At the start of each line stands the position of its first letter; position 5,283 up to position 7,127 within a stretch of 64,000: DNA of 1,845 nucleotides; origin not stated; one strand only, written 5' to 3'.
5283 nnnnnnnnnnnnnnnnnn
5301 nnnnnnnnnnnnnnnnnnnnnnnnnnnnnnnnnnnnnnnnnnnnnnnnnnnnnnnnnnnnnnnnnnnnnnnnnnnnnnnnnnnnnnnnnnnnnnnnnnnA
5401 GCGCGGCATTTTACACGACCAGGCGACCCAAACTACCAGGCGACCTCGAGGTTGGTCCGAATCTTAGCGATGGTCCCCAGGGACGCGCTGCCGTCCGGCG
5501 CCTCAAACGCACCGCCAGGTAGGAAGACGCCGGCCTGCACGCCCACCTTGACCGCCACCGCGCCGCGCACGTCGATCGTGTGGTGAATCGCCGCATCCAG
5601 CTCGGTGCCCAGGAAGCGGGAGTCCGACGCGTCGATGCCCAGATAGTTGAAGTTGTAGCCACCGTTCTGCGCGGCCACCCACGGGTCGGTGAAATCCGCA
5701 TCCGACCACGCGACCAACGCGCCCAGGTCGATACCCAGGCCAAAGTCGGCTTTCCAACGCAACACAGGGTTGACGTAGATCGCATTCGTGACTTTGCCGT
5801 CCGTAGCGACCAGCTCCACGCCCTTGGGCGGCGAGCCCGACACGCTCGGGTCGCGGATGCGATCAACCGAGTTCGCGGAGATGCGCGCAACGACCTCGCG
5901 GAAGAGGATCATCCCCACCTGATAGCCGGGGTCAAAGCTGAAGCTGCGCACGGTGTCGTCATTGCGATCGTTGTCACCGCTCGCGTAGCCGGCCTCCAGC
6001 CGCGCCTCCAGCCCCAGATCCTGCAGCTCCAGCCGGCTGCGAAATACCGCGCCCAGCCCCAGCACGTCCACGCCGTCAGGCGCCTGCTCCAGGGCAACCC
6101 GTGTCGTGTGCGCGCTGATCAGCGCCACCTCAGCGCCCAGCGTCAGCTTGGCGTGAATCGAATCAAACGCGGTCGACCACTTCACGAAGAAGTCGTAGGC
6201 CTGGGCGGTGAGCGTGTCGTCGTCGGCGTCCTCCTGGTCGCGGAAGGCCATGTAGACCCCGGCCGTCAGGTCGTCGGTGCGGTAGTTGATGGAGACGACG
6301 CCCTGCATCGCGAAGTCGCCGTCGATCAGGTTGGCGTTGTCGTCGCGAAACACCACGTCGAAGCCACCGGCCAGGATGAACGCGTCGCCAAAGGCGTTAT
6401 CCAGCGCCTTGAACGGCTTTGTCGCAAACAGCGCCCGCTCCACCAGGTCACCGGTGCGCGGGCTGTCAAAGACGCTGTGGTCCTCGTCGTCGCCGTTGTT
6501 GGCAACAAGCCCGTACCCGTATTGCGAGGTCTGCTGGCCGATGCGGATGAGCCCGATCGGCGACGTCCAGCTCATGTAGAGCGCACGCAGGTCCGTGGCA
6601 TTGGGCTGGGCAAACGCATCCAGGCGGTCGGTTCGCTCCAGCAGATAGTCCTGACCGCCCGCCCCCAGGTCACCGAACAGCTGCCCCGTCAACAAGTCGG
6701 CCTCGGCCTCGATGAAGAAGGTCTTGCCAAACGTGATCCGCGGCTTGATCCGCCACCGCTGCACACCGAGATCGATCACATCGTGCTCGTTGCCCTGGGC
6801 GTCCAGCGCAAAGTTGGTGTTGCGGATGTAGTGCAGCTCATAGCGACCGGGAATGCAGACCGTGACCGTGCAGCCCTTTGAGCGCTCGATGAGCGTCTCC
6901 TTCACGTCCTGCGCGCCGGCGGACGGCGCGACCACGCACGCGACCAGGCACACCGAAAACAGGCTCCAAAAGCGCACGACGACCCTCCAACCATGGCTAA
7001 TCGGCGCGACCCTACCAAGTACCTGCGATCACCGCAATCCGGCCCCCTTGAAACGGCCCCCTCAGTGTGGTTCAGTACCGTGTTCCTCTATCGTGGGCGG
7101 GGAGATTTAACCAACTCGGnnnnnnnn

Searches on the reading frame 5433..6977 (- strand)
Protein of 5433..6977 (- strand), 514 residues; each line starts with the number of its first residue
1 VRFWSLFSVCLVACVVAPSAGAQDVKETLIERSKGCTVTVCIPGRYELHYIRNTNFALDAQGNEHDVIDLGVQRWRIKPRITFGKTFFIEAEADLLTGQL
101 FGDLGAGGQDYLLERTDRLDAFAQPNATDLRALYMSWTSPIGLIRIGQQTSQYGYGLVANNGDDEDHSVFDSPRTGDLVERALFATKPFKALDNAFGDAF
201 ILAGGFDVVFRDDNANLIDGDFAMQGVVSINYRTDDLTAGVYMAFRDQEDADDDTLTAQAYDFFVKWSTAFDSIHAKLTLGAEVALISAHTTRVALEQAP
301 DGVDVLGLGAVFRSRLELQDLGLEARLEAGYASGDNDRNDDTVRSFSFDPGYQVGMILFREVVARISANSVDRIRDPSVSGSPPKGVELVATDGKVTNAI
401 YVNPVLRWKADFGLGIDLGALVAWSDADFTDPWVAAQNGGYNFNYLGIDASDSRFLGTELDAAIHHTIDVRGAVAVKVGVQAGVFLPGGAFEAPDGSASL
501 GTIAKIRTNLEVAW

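Call 9: search_protein_families(library=pfam, proteins=[window:5433-6977:-], max_evalue=0.001)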
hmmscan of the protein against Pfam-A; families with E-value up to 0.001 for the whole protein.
window:5433-6977:- (514 aa): 0 families

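Call 50: search_protein_families(library=pfam, proteins=[window:5433-6977:-], max_evalue=0.01)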
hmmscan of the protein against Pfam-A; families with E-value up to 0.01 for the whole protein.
window:5433-6977:- (514 aa): 0 families

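Call 67: search_protein_families(library=ncbifam, proteins=[window:5433-6977:-], max_evalue=0.01)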
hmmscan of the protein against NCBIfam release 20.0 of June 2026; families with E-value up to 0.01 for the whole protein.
window:5433-6977:- (514 aa): 1 family
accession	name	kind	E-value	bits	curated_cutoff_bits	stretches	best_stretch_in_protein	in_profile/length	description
TIGR04551.1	TIGR04551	subfamily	9.7e-20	70.9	300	3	336-366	390-420/519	TIGR04551 family protein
